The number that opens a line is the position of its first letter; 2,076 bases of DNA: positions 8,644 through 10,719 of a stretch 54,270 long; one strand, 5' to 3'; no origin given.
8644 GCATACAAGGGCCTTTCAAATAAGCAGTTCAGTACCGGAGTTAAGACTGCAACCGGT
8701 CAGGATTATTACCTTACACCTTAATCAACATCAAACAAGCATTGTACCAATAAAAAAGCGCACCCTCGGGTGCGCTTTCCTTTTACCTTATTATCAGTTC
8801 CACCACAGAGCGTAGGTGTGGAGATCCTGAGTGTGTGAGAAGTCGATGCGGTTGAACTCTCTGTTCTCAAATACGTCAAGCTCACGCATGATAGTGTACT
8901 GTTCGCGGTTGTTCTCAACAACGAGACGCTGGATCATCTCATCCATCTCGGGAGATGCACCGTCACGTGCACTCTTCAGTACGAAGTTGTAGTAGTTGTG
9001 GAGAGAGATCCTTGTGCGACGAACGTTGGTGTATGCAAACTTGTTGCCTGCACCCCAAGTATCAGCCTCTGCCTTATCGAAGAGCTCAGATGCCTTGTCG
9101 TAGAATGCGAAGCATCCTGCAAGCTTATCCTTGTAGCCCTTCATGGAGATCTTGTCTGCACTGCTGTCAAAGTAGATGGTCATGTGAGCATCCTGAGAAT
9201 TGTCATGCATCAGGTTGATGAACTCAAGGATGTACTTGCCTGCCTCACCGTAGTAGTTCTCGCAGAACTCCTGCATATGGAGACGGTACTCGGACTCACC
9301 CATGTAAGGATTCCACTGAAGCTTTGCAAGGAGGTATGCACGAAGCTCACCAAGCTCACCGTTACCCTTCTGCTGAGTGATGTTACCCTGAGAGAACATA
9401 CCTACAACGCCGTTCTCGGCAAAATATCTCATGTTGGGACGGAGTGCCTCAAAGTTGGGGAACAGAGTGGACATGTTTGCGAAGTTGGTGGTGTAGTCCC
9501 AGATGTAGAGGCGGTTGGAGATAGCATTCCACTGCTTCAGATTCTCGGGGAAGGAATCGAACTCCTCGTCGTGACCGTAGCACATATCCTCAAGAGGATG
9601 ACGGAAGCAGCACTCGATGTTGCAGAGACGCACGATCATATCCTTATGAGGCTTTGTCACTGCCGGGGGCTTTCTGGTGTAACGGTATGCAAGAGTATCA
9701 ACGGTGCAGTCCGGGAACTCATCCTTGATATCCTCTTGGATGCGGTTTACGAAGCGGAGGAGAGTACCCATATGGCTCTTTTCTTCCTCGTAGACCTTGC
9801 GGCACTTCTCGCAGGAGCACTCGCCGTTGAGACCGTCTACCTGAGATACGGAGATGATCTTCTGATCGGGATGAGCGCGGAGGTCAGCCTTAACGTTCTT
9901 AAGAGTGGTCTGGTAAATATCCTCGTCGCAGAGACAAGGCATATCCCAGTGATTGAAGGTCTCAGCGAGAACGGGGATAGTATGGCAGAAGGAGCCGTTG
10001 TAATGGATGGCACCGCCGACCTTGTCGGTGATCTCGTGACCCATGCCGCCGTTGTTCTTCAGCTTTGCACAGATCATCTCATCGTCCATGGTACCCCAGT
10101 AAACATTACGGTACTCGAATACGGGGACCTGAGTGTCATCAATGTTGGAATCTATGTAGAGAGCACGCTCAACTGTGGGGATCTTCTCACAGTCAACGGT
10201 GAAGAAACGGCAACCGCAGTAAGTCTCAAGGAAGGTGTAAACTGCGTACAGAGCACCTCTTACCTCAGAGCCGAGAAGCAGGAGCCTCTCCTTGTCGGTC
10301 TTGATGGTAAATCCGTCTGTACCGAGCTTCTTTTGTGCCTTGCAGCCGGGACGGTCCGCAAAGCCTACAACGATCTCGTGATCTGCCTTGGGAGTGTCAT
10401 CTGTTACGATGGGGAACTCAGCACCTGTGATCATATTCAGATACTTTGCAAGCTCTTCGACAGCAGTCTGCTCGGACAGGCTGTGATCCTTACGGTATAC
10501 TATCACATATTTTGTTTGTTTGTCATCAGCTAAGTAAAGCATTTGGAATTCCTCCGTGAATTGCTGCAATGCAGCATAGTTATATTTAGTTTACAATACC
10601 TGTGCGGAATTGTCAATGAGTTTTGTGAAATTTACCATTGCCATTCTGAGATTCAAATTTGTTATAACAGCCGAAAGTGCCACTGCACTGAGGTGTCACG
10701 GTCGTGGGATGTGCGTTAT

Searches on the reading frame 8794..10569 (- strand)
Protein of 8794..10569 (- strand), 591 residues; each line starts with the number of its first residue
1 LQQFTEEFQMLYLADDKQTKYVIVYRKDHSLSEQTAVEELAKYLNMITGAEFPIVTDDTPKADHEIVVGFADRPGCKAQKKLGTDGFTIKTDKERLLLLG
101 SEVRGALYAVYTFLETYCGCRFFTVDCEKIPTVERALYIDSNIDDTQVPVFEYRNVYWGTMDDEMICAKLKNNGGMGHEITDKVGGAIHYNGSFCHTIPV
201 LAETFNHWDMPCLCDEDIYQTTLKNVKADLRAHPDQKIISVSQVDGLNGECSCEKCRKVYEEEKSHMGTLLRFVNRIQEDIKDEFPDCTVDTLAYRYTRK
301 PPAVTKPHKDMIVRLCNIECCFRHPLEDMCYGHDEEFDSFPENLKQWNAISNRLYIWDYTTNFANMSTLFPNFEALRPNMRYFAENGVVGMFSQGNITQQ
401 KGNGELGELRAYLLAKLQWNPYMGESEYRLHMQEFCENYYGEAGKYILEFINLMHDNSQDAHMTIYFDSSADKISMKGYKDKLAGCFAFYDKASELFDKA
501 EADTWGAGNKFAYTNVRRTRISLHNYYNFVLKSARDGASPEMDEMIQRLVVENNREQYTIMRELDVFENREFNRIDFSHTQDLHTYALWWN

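Call 6: search_protein_families(library=pfam, proteins=[window:8794-10569:-], max_evalue=0.01)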
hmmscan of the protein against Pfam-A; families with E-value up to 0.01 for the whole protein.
window:8794-10569:- (591 aa): 5 families
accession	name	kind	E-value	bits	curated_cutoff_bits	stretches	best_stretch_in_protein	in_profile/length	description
PF16126.11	DUF4838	-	6.3e-77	259.3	26.6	1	122-452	1-325/325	Domain of unknown function (DUF4838)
PF03648.19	Glyco_hydro_67N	-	8.6e-09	36.1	24.3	1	30-112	30-119/120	Glycosyl hydrolase family 67 N-terminus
PF02838.20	Glyco_hydro_20b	-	0.00017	22.7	26.1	1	21-115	24-106/124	Glycosyl hydrolase family 20, domain 2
PF12971.12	NAGLU_N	-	0.0014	18.8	28.3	1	79-122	24-67/82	Alpha-N-acetylglucosaminidase (NAGLU) N-terminal domain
PF07148.17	MalM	-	0.0017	18.5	26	1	5-59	68-121/134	Maltose operon periplasmic protein precursor (MalM)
